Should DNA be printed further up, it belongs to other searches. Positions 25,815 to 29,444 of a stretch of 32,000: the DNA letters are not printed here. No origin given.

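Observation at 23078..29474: Candidate c-di-GMP-gated secreted cysteine protease module with three uncharacterised partner genes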

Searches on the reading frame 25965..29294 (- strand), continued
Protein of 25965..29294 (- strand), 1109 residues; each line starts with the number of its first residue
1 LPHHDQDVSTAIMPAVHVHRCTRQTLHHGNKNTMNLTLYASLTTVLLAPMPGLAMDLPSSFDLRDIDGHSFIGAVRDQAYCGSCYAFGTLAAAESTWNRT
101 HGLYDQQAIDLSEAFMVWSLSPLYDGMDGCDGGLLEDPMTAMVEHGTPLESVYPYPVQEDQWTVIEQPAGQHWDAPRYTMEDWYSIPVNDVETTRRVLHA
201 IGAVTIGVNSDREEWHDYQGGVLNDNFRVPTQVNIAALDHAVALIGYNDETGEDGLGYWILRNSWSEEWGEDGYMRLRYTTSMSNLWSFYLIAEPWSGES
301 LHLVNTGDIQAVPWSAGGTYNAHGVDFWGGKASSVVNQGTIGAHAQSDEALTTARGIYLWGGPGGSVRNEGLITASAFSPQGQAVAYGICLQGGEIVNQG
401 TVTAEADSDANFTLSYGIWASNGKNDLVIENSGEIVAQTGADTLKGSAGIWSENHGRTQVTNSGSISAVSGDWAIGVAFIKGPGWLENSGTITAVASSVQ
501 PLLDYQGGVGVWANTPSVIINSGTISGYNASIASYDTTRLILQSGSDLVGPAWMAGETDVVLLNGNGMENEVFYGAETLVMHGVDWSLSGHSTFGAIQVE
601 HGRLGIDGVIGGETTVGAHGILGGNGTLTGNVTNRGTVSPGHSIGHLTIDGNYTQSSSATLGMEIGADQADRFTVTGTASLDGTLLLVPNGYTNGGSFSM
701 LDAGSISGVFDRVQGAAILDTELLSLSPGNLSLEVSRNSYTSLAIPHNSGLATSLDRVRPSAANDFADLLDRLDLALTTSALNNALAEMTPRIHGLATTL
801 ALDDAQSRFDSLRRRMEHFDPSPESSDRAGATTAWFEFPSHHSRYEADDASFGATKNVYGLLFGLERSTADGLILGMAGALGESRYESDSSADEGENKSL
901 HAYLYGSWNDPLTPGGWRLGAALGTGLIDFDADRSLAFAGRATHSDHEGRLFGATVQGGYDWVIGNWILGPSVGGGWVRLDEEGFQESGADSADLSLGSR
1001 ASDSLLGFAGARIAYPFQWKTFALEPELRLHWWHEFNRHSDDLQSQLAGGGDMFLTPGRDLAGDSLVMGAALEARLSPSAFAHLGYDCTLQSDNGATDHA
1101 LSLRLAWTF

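Call 29: find_related_loci(query=A1, collection=metagenome_contigs, flank=4000)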
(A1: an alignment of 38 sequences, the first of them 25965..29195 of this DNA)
Query A1 (1076 aa) in metagenome_contigs; peptide patterns used: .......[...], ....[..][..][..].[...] (x = any residue, [..] = any of these).
599 stretches matched a pattern (row limit reached: there are more); 482 encode a relative of the query (tblastn E <= 1e-3); the best 80 are kept; 80 distinct loci.
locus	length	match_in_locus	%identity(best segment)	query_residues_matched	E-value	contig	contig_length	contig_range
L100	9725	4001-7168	57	12-1076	0e+0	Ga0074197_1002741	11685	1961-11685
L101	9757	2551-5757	53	1-1076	0e+0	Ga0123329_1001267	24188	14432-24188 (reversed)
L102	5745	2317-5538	54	1-1076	0e+0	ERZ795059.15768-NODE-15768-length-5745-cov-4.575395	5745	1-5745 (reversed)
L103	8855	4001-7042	51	24-1076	0e+0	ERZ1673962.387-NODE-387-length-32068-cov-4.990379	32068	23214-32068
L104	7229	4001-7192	51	1-1076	0e+0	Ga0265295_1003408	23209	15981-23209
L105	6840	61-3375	41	1-1076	0e+0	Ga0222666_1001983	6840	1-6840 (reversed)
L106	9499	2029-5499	40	8-1076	0e+0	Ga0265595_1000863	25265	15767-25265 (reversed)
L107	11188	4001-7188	51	3-1076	0e+0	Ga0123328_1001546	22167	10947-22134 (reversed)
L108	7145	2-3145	40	60-1076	0e+0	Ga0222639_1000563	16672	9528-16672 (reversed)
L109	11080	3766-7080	41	1-1076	0e+0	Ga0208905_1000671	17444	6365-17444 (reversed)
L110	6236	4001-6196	43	8-741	6e-162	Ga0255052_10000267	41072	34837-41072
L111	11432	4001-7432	33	10-1076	3e-159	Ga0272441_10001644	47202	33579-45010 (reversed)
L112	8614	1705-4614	31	2-1043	3e-122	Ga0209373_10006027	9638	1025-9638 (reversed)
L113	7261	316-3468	30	6-1055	5e-120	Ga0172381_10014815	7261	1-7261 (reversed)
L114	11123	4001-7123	28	24-1039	4e-92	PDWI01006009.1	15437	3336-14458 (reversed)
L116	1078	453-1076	50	8-219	2e-61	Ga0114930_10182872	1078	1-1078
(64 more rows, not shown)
